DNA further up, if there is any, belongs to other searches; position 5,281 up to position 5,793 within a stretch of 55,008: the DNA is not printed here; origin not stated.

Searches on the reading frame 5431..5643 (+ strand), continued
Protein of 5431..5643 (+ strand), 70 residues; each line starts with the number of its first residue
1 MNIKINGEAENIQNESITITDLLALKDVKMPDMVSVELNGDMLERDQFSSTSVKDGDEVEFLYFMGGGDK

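Call 60: search_solved_structures(query=L043:1049-2284:+, max_evalue=1e-64, show_alignments=3)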
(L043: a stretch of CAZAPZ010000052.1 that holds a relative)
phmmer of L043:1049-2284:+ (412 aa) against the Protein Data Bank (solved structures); distinct sequences matched with E-value up to 1e-64: 3.
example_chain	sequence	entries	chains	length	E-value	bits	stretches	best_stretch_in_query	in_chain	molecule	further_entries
7kb0_A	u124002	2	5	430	2e-82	280.8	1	23-403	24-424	O-acetyl-L-homoserine sulfhydrylase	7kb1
8sf5_A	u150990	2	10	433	2.6e-75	257.3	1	23-404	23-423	O-acetylhomoserine/O-acetylserine sulfhydrylase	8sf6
3ri6_A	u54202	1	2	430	1.4e-67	231.9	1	18-403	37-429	O-ACETYLHOMOSERINE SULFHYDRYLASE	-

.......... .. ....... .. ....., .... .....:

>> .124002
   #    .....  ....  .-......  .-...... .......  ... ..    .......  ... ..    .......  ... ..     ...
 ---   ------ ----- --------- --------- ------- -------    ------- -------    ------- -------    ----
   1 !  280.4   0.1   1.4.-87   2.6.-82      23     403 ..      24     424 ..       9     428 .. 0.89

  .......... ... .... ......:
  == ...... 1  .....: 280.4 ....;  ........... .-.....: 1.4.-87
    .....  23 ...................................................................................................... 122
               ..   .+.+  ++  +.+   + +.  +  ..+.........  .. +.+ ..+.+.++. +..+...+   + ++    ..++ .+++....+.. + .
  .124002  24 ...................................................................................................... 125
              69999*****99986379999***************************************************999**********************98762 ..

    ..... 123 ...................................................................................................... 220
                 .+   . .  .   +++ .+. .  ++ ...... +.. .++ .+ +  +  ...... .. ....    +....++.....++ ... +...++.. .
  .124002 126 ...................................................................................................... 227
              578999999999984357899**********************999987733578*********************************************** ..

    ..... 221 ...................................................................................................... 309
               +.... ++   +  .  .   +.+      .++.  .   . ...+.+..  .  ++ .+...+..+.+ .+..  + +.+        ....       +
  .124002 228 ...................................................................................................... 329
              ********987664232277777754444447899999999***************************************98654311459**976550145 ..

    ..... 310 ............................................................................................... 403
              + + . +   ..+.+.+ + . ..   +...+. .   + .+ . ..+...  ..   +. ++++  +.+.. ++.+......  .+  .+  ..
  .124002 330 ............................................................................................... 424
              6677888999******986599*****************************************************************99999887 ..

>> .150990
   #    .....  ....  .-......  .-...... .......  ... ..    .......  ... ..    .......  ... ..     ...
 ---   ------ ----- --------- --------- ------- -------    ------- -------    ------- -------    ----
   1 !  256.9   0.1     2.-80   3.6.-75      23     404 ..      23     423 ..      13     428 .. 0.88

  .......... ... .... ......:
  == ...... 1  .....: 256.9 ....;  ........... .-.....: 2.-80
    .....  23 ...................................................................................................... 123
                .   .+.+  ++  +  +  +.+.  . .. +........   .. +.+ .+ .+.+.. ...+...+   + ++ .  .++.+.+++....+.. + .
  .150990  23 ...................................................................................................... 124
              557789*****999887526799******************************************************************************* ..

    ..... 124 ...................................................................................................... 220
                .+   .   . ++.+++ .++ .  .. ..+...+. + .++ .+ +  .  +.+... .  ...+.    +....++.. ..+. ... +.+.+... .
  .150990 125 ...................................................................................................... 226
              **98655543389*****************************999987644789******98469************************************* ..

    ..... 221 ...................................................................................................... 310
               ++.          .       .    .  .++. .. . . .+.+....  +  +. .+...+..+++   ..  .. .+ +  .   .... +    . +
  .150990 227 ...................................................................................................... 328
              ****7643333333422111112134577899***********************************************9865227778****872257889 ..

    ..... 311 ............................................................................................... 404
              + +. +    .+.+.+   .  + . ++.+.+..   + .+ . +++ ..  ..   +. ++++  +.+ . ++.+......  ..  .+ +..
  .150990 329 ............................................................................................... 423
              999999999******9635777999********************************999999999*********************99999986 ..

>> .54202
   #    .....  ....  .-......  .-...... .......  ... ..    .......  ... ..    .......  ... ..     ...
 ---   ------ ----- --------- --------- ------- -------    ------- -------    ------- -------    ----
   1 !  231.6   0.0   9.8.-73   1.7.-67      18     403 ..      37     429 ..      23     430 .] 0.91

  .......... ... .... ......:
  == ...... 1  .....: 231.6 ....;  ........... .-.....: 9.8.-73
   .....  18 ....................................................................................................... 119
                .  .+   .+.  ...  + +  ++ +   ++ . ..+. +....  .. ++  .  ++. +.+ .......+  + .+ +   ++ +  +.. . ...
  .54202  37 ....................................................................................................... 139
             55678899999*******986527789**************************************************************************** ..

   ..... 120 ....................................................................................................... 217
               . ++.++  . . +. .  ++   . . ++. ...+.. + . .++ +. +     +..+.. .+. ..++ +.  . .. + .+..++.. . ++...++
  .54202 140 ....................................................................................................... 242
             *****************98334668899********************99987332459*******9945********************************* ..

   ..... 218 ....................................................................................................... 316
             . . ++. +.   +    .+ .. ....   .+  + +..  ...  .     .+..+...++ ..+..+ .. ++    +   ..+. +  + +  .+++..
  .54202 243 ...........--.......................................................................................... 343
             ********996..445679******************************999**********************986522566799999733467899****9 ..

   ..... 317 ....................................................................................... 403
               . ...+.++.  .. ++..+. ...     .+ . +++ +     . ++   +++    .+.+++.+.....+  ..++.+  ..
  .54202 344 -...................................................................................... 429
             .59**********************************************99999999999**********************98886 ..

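Call 74: search_protein_families(library=pfam, proteins=[L071:7765-8850:-, L071:9032-9988:+, L071:9992-10210:+, L071:10107-11015:+, L071:11012-11539:+, L071:11555-11776:+, L071:11786-12199:+, L071:12220-13659:+, L071:13670-15184:+, L071:15940-17142:+], max_evalue=0.00001)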
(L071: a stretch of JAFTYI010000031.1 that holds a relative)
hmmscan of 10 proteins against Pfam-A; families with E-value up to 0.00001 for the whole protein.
L071:7765-8850:- (361 aa): 1 family
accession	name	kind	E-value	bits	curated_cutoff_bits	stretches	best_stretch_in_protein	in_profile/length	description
PF00291.31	PALP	-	5.7e-78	262.7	35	1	55-343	2-295/295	Pyridoxal-phosphate dependent enzyme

L071:9032-9988:+ (318 aa): 1 family
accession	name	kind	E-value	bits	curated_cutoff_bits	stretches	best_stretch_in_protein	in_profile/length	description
PF00291.31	PALP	-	4.4e-77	259.7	35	1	15-303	2-295/295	Pyridoxal-phosphate dependent enzyme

L071:9992-10210:+ (72 aa): 1 family
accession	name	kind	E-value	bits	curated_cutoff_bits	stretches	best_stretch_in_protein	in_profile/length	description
PF02597.26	ThiS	-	2.4e-13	50.9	22.5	1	4-68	1-76/76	ThiS family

L071:10107-11015:+ (302 aa): 1 family
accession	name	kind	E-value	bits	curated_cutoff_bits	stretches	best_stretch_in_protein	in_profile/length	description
PF00899.27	ThiF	-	5.2e-81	271.7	28.1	1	44-277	1-237/238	ThiF family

L071:11012-11539:+ (175 aa): 2 families
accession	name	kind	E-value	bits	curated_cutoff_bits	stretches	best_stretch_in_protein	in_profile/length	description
PF13686.11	DrsE_2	-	1.9e-37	129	25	1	21-167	3-148/156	DsrE/DsrF/DrsH-like family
PF02635.20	DsrE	-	7.6e-06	26.5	22.7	0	99-155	38-96/116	DsrE/DsrF-like family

L071:11555-11776:+ (73 aa): 1 family
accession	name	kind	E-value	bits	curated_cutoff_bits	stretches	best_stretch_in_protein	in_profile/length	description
PF01206.22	TusA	-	1.4e-20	73.3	28.6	1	3-73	1-70/70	Sulfurtransferase TusA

L071:11786-12199:+ (137 aa): 1 family
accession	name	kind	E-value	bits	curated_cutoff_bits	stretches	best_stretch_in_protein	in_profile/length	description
PF14464.11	Prok-JAB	-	6.8e-26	90.8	25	1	6-117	3-113/114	Prokaryotic homologs of the JAB domain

L071:12220-13659:+ (479 aa): 2 families
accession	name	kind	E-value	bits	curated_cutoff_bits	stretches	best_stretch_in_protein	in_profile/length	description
PF19307.5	SrpI-like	-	3.8e-113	377.1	22.8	1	209-466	4-253/254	Type 2A encapsulin shell protein SrpI-like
PF00027.35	cNMP_binding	-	5.4e-14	52.4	27.5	1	107-191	4-88/89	Cyclic nucleotide-binding domain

L071:13670-15184:+ (504 aa): 4 families
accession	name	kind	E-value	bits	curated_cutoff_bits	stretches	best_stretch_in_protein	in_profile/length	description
PF00266.25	Aminotran_5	-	4.2e-151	503.6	21.5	1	126-495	1-371/371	Aminotransferase class-V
PF00155.27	Aminotran_1_2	-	2e-10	40.9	19.7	1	136-355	18-236/361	Aminotransferase class I and II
PF01041.23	DegT_DnrJ_EryC1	-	5.8e-08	32.8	19.8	1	178-310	31-154/360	DegT/DnrJ/EryC1/StrS aminotransferase family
PF01212.27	Beta_elim_lyase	-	4e-06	26.8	27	1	214-344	71-216/288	Beta-eliminating lyase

L071:15940-17142:+ (400 aa): 2 families
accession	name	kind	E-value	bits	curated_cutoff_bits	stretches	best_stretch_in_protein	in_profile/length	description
PF01053.26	Cys_Met_Meta_PP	-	1.5e-92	310.6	27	1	15-400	1-380/381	Cys/Met metabolism PLP-dependent enzyme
PF01041.23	DegT_DnrJ_EryC1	-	3e-08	33.7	19.8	1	69-192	24-147/360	DegT/DnrJ/EryC1/StrS aminotransferase family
